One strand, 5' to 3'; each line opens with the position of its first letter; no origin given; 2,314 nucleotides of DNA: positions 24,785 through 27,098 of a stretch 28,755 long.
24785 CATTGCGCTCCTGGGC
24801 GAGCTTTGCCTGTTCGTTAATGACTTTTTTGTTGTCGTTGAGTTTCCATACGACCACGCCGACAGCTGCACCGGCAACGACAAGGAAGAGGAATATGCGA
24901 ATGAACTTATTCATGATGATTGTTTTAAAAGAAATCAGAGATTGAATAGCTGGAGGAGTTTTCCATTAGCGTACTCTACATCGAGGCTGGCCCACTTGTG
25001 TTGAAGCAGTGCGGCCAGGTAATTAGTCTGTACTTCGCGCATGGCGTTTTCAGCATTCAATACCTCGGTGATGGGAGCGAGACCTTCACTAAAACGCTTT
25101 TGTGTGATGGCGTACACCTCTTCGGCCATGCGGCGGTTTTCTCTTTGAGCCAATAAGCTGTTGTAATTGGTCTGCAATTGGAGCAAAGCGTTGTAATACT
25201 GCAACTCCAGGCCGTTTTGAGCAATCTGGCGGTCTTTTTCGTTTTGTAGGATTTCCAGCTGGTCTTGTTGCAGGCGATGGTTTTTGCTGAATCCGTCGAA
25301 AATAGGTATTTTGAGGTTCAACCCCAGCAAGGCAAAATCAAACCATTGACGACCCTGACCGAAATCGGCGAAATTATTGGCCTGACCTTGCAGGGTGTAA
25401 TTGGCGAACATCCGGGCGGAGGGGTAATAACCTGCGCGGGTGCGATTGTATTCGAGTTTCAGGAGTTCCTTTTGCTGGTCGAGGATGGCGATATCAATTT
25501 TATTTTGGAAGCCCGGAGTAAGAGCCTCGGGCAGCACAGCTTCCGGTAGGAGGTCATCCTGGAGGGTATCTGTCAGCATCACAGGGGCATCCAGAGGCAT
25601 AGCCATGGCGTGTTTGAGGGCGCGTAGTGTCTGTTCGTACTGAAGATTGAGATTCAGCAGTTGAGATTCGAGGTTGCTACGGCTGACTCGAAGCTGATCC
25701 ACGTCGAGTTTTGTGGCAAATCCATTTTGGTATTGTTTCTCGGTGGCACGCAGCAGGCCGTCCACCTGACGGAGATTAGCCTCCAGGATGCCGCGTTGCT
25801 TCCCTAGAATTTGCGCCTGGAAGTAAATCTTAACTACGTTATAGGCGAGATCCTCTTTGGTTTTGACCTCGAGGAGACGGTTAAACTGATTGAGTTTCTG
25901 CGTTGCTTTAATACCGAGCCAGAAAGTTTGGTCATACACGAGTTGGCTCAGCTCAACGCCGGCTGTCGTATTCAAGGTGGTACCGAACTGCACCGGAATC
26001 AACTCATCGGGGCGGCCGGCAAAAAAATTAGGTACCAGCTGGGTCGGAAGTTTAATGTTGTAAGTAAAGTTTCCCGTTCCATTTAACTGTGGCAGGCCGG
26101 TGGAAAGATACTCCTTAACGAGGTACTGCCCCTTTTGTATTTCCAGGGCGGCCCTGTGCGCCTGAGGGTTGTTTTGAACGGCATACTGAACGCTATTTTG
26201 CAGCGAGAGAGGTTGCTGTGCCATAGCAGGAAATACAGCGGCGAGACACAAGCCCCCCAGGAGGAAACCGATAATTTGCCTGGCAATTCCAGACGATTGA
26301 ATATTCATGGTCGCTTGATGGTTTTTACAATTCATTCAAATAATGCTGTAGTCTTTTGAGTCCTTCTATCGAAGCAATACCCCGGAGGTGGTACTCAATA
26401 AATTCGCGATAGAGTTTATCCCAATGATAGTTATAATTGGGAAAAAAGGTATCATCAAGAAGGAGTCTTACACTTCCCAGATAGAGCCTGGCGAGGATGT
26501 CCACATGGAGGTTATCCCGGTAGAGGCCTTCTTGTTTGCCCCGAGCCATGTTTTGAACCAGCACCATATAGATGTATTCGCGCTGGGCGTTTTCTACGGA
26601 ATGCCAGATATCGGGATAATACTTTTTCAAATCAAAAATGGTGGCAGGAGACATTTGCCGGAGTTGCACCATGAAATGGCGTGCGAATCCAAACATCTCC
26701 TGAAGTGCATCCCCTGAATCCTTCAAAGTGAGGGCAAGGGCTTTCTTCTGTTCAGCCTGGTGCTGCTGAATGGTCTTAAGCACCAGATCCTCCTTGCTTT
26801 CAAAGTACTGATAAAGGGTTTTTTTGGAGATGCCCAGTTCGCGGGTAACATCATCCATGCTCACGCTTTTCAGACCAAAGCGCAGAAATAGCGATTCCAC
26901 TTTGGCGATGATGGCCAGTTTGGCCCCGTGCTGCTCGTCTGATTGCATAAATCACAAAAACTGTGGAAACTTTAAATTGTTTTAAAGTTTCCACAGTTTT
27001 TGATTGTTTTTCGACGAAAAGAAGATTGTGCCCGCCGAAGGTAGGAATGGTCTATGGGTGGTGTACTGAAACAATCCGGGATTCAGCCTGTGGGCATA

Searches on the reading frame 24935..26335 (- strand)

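Call 57: search_protein_families(library=pfam, proteins=[window:24935-26335:-], max_evalue=0.00001)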
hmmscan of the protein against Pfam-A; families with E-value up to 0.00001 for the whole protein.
window:24935-26335:- (466 aa): 1 family
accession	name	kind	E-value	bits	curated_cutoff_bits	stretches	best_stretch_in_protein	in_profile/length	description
PF02321.23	OEP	-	3.7e-44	151.2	22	2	271-449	4-178/187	Outer membrane efflux protein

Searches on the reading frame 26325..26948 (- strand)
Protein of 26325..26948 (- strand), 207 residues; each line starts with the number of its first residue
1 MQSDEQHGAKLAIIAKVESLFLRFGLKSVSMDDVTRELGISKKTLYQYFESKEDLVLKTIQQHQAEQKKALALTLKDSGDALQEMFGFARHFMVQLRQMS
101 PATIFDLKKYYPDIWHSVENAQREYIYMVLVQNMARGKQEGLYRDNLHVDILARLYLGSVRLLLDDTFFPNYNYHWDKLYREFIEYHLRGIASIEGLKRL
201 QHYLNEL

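Call 57: search_protein_families(library=pfam, proteins=[window:26325-26948:-], max_evalue=0.00001)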
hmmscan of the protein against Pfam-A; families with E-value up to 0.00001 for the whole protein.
window:26325-26948:- (207 aa): 1 family
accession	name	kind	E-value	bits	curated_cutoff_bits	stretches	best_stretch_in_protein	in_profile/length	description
PF00440.29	TetR_N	-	1.9e-11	44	24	1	15-57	3-45/47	Bacterial regulatory proteins, tetR family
